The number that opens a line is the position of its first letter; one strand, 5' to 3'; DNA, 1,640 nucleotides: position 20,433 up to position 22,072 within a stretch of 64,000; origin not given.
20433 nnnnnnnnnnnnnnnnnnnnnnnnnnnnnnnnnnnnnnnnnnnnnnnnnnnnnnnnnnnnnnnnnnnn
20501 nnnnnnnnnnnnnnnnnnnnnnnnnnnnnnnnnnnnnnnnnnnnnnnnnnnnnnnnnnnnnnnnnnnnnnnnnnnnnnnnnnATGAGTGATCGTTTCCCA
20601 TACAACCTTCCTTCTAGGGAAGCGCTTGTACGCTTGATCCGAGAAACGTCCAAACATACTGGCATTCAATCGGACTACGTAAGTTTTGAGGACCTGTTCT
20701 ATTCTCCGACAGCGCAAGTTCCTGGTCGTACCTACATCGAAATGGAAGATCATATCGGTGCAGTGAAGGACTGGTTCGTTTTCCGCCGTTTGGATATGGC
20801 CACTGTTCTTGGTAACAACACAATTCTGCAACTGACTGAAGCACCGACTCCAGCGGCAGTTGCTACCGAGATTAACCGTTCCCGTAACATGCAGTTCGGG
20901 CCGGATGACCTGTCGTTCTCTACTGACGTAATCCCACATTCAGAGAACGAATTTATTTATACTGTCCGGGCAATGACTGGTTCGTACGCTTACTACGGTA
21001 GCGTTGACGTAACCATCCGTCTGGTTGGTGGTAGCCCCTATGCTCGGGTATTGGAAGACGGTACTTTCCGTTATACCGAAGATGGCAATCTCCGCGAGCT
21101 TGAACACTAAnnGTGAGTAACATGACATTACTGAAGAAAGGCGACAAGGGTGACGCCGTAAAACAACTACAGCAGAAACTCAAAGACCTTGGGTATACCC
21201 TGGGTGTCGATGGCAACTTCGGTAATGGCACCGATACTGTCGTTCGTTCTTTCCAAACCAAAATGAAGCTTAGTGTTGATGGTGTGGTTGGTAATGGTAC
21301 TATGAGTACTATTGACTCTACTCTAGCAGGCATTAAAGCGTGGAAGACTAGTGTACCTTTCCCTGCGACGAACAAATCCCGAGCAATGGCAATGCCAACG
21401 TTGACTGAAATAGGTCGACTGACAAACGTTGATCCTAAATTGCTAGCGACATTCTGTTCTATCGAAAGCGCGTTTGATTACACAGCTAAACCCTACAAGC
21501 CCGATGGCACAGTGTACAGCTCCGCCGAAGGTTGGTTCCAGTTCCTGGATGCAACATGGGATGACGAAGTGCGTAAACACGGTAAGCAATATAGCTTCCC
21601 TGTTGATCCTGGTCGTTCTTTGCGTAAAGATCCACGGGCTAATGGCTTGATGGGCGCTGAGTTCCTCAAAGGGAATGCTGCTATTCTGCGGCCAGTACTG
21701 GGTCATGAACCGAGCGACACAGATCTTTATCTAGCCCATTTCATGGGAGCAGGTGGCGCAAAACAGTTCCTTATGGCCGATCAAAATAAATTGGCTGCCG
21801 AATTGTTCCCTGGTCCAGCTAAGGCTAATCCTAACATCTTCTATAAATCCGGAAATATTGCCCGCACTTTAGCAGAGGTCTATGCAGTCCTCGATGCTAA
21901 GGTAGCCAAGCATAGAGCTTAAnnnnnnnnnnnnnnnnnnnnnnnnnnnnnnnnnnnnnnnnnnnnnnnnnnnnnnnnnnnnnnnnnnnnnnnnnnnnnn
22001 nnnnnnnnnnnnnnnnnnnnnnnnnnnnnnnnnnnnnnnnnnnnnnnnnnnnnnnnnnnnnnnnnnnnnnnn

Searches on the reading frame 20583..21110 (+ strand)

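Call 10: search_protein_families(library=phrogs, proteins=[window:20583-21110:+], max_evalue=0.001)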
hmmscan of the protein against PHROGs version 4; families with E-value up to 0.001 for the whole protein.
window:20583-21110:+ (175 aa): 2 families
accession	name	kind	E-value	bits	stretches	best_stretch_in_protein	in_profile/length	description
phrog_2935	-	head and packaging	2.1e-47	161.9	1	1-175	1-179/180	virion structural protein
phrog_1037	-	head and packaging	3.1e-07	31.1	1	6-145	5-148/290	virion structural protein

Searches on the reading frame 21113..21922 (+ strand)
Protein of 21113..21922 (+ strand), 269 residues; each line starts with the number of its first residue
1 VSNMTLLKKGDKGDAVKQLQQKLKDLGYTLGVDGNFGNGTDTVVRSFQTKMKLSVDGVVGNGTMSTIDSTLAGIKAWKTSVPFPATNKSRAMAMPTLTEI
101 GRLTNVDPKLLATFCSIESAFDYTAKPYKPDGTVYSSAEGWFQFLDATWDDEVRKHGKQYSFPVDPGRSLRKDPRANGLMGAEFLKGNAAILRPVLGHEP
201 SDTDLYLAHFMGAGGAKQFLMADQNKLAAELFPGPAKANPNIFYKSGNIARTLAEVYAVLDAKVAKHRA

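Call 10: search_protein_families(library=phrogs, proteins=[window:21113-21922:+], max_evalue=0.001)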
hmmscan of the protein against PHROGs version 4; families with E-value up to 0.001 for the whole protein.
window:21113-21922:+ (269 aa): 13 families
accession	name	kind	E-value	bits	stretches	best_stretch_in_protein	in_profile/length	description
phrog_4067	-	other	1.2e-65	223.5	1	4-268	593-836/980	transglycosylase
phrog_3201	-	tail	4.6e-54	184.7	1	31-268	1965-2195/2408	tail fiber protein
phrog_1224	-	head and packaging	7.5e-18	66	1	4-119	1-101/438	endolysin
phrog_2649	-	lysis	2.2e-17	64.8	1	6-72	174-240/261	endolysin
phrog_1493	-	lysis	3.7e-13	50.4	1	8-69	242-307/394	endolysin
phrog_11561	-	unknown function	9.3e-08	31.9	1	105-231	337-447/853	-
phrog_6707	-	lysis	4.6e-07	30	1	13-91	185-266/311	endolysin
phrog_17214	-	lysis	2.5e-06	28.4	1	7-71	245-316/322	endolysin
phrog_1512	-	lysis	3.1e-06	28.4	1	5-86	175-260/314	endolysin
phrog_16428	-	lysis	2.1e-05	24.4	1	13-65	460-516/520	endolysin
phrog_6219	-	lysis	3e-05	24.7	1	9-78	246-318/326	endolysin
phrog_22520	-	unknown function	0.00013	22.3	1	135-220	44-115/330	-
phrog_880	-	lysis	0.00078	19.9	0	10-68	370-432/435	endolysin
